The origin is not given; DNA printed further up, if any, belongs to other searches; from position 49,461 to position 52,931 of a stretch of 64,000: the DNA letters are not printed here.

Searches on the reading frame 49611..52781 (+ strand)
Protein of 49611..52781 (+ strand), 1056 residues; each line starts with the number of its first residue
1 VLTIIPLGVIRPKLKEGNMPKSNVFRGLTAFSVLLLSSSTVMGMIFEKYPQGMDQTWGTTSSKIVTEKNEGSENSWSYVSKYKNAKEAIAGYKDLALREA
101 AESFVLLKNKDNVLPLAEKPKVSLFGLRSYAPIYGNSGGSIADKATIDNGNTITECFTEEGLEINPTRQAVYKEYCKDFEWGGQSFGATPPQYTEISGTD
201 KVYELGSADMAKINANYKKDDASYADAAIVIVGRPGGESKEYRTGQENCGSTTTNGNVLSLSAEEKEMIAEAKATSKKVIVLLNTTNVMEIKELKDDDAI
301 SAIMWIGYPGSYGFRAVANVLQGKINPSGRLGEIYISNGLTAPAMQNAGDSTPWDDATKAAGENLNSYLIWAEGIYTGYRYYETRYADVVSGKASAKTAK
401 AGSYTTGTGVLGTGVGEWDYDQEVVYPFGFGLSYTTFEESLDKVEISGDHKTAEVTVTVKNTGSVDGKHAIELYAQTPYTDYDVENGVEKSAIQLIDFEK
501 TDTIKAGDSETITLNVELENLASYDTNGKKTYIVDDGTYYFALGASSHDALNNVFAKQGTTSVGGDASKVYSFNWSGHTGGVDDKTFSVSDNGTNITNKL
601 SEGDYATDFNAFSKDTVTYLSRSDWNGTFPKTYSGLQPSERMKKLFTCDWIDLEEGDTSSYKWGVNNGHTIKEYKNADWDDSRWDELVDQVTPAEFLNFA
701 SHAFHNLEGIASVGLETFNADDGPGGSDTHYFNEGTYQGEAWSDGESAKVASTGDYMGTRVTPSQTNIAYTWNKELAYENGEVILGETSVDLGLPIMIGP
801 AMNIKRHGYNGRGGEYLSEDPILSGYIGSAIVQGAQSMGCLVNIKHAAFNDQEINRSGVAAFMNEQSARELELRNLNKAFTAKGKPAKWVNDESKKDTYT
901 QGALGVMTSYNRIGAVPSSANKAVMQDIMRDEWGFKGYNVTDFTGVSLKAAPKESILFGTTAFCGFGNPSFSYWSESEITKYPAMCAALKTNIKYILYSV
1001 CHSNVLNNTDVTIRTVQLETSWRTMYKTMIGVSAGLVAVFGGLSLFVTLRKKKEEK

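Call 19: search_protein_families(library=ncbifam, proteins=[window:49611-52781:+], max_evalue=0.00001)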
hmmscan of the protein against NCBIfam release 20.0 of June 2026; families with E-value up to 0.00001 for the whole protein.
window:49611-52781:+ (1056 aa): 7 families
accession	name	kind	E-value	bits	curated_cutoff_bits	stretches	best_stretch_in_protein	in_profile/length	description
NF041610.1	alph_arabinopyran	equivalog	1.7e-65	221.6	1300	3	759-947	58-227/738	exo-alpha-(1->6)-L-arabinopyranosidase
NF052329.1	XyloArabinsidase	equivalog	9.7e-42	142.9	1050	3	771-948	120-279/750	beta-xylosidase/alpha-l-arabinosidase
NF041776.1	xylosidase_Xyl3A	equivalog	1.1e-41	142.7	1250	3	422-550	718-839/846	xylan 1,4-beta-xylosidase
NF052330.1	BetGlucosiCelf0468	equivalog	3.9e-39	134.5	1300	2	755-945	50-225/817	beta-d-glucosidase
NF011678.0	PRK15098.1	equivalog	1.7e-38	132.6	666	3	421-555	635-762/765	beta-glucosidase BglX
NF052331.1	Bet13-16Glucosase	equivalog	9.3e-31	106.7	1330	2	756-946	90-267/750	exo-beta-d-1,3/1,6-glucosidase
NF041579.1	betaxyl_Flavo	equivalog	2.4e-27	95.5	1350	2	409-549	571-705/716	beta-xylosidase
